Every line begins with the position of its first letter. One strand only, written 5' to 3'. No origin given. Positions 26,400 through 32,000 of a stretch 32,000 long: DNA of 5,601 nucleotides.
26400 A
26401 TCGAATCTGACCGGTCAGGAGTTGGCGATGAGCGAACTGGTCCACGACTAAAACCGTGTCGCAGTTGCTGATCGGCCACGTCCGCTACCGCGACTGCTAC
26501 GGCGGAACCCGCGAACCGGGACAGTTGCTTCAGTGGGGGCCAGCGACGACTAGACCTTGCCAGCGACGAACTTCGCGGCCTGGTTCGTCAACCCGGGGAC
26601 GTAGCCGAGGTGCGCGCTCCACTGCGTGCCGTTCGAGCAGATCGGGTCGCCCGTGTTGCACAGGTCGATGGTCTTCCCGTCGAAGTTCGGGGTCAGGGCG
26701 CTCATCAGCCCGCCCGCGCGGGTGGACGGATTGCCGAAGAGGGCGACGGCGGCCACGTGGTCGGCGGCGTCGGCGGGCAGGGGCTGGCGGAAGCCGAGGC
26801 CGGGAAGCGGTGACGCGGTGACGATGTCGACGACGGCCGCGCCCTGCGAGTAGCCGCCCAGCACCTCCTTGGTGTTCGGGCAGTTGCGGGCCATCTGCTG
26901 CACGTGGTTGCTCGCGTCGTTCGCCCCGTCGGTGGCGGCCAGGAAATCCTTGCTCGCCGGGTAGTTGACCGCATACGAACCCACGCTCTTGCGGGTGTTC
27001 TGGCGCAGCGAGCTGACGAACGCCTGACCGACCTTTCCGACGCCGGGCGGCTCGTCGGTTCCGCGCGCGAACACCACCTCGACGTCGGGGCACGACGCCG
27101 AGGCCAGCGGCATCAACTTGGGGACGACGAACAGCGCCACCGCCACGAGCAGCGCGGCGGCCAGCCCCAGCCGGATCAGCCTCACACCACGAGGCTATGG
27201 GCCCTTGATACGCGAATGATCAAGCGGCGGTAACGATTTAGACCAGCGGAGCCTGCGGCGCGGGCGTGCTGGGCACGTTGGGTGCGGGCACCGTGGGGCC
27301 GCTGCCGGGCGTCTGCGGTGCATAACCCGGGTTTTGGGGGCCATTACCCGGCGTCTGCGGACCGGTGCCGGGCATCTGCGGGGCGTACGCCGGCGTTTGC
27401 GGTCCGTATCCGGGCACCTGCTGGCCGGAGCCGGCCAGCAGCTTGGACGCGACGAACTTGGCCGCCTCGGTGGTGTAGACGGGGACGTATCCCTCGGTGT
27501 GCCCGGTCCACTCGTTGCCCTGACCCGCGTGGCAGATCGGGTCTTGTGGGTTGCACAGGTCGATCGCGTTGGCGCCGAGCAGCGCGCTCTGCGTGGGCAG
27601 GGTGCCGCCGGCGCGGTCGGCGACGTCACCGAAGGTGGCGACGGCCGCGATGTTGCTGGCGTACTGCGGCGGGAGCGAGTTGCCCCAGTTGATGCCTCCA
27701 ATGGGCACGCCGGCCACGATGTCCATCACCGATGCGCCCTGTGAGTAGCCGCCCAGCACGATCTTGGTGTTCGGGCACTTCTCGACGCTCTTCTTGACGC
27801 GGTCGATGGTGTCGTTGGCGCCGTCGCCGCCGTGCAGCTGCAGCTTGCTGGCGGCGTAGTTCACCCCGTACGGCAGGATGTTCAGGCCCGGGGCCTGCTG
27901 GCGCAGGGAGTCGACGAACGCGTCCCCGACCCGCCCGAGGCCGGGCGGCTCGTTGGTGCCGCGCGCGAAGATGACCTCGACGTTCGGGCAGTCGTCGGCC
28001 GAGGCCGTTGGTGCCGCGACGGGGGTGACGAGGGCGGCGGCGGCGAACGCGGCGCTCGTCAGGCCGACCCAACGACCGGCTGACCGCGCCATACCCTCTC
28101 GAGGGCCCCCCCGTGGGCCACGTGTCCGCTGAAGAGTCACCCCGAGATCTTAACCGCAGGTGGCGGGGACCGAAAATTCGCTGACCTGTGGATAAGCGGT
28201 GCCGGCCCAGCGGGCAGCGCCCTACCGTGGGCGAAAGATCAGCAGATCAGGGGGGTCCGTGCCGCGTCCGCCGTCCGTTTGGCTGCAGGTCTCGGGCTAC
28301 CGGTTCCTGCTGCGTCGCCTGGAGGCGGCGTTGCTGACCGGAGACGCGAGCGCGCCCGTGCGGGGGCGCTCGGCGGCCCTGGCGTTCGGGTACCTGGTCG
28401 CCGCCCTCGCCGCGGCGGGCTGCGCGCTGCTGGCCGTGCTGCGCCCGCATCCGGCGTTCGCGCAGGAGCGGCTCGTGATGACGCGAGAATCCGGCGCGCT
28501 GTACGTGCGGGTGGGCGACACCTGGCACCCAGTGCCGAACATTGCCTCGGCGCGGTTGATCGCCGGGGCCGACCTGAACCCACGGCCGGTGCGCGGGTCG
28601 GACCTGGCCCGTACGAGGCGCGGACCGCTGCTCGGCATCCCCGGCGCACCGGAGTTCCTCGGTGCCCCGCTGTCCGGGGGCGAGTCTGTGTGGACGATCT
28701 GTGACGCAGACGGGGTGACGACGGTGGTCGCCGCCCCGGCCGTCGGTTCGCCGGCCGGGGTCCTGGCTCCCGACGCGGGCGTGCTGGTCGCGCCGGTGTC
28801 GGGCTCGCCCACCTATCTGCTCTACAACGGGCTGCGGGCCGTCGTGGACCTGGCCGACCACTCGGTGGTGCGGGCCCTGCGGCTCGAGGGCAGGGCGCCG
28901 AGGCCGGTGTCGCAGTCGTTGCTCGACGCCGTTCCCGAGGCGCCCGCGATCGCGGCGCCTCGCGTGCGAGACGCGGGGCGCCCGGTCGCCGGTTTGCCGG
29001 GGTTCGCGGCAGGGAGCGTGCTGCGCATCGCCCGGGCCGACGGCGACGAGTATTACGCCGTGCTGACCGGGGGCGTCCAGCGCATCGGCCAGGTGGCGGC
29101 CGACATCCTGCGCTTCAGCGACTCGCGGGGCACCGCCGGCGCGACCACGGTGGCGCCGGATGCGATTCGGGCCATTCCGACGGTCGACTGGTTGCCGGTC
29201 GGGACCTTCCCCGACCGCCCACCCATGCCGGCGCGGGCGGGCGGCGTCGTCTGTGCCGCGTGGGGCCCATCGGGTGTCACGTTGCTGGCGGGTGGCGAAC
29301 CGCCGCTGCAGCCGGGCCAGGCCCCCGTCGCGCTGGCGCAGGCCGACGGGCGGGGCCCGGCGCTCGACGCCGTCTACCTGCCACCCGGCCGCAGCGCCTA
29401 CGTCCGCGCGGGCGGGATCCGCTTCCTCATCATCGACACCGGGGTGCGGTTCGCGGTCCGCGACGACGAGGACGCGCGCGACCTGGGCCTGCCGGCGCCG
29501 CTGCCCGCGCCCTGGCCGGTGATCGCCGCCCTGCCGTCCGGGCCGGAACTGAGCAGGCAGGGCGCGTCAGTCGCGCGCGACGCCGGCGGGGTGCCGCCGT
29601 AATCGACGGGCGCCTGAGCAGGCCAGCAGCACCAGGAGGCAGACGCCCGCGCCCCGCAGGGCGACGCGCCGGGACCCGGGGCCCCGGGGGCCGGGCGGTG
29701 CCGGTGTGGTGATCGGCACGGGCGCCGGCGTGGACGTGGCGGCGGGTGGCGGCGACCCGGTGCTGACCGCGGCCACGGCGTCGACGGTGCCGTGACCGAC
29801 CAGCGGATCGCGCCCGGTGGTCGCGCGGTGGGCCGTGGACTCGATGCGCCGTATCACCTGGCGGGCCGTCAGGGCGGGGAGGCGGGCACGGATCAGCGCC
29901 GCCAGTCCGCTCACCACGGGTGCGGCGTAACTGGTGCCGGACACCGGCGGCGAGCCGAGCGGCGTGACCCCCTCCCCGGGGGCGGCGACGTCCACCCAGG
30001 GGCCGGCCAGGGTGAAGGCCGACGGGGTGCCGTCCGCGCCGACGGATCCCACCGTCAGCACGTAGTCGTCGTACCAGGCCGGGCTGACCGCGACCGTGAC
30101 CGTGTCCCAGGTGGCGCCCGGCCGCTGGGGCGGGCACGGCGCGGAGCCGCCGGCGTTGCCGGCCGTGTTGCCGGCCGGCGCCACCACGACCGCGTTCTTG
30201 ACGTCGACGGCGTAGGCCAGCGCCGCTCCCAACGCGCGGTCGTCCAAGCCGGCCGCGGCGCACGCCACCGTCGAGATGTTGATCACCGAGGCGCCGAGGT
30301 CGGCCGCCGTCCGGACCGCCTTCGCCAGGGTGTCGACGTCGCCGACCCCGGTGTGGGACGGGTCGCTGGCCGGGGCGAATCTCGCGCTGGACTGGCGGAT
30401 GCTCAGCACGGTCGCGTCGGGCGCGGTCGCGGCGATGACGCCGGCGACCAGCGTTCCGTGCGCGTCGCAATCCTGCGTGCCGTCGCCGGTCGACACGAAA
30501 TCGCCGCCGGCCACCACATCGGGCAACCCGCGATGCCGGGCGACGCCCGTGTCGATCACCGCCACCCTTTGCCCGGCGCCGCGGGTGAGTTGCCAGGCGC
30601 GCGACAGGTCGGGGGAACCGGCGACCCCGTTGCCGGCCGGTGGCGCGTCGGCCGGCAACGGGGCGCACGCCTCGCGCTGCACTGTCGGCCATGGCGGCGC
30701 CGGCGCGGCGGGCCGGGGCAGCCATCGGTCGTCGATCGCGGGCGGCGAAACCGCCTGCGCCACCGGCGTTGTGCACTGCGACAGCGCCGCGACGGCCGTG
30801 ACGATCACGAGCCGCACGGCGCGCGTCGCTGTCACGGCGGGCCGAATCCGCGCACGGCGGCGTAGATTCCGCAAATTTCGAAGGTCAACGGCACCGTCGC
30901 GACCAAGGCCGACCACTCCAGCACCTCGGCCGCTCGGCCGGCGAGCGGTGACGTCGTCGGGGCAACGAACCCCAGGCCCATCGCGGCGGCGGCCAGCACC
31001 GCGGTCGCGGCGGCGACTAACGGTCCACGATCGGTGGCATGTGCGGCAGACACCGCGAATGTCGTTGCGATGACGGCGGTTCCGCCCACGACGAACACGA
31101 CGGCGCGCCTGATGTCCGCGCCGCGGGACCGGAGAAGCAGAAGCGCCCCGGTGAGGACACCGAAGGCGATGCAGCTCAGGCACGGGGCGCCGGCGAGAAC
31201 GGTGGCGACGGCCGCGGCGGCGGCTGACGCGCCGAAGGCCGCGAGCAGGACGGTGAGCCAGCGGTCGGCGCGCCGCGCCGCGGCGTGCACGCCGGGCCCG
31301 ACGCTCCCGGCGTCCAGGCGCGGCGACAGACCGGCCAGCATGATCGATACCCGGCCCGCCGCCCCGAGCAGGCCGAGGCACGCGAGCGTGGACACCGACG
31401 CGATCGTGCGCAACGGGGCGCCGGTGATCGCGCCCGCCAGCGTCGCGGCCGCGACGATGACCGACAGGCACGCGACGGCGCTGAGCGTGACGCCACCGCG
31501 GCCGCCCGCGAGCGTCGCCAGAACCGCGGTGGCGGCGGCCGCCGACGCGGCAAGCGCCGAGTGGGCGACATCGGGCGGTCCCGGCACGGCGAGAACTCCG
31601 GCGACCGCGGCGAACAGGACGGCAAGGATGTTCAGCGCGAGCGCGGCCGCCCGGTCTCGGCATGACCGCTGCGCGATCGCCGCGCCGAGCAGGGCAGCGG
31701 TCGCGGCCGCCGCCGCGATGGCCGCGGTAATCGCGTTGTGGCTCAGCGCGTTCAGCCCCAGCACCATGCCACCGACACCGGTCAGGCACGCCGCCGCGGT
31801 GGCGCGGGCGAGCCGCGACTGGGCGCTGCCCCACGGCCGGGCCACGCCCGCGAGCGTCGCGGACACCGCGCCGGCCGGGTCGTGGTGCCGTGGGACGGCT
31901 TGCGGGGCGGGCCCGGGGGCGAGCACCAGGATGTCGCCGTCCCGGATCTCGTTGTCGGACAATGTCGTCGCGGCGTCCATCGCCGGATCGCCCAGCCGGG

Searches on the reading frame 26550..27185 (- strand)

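Call 86: search_protein_families(library=pfam, proteins=[window:26550-27185:-], max_evalue=0.00001)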
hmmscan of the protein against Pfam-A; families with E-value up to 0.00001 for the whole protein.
window:26550-27185:- (211 aa): 1 family
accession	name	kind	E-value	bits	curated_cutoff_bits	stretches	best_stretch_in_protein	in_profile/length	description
PF01083.28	Cutinase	-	4.9e-53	180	25.9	1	31-210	1-172/173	Cutinase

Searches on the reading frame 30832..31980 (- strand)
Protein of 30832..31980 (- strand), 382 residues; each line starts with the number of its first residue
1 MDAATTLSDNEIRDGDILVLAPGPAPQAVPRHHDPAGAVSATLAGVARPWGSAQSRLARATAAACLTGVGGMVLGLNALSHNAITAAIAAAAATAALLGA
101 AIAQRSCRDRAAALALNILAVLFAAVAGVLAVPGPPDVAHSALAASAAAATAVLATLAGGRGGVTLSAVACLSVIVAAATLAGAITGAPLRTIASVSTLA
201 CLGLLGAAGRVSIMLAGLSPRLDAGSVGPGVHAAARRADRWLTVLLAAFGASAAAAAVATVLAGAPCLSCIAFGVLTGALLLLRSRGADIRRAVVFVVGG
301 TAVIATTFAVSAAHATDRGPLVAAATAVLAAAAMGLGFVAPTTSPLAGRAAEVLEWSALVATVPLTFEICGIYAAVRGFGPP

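Call 86: search_protein_families(library=pfam, proteins=[window:30832-31980:-], max_evalue=0.00001)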
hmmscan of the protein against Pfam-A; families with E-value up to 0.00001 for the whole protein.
window:30832-31980:- (382 aa): 1 family
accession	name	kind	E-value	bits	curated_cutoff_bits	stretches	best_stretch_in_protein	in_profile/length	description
PF19053.6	EccD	-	2.2e-31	109.4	30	1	56-378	2-338/339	EccD-like transmembrane domain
